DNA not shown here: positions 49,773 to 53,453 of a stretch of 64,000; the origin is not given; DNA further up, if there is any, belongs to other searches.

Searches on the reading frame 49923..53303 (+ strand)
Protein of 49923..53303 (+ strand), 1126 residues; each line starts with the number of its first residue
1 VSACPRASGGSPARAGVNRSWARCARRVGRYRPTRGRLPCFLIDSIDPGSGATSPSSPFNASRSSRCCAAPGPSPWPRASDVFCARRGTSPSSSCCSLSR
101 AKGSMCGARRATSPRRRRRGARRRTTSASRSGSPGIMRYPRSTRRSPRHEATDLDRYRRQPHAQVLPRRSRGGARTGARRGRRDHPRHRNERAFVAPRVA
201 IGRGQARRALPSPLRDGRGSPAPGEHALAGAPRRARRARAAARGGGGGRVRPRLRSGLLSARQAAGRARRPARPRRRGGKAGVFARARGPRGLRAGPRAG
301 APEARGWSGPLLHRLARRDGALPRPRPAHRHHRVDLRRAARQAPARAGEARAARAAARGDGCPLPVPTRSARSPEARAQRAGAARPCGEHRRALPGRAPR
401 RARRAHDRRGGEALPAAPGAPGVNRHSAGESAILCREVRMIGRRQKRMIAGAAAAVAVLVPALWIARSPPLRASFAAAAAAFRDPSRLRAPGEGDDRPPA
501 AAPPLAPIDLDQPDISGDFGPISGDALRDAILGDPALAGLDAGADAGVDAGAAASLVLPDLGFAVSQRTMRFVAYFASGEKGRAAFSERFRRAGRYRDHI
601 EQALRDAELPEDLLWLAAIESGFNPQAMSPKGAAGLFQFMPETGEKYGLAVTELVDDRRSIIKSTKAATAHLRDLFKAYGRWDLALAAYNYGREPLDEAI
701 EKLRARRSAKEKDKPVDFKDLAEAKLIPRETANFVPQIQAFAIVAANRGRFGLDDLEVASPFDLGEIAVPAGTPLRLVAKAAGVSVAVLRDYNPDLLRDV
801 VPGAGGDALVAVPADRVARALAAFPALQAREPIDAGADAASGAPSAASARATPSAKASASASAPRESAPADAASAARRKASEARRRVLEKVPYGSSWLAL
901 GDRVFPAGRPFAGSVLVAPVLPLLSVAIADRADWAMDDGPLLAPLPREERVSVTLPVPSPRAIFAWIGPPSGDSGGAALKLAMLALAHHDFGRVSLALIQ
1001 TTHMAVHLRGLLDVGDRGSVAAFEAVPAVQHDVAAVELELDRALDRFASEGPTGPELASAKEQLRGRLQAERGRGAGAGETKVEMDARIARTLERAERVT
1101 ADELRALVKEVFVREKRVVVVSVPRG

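Call 3: search_protein_families(library=pfam, proteins=[window:49923-53303:+], max_evalue=0.01)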
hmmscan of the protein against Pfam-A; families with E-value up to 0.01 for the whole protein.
window:49923-53303:+ (1126 aa): 1 family
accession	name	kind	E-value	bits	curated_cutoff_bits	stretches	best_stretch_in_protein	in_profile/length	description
PF01464.25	SLT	-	8.3e-24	83.9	21.3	1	602-706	6-111/117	Transglycosylase SLT domain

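Call 101: search_protein_families(library=ncbifam, proteins=[window:49923-53300:+], max_evalue=0.01)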
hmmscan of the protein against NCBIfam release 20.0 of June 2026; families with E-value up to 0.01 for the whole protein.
window:49923-53300:+ (1126 aa): 4 families
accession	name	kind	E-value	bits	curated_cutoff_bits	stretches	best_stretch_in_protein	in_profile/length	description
NF008050.0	PRK10783.1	equivalog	4.8e-34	117.5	508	1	592-819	100-317/457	murein transglycosylase D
NF047373.1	BB0259_flg_lyt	exception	9e-08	31.4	234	1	596-645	548-598/705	flagellar assembly lytic transglycosylase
NF008631.0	PRK11619.1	equivalog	2.7e-06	26.1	536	1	587-692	472-581/644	murein transglycosylase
NF008112.0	PRK10859.1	equivalog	7.5e-05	21.3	354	1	596-699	290-393/483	membrane-bound lytic murein transglycosylase MltF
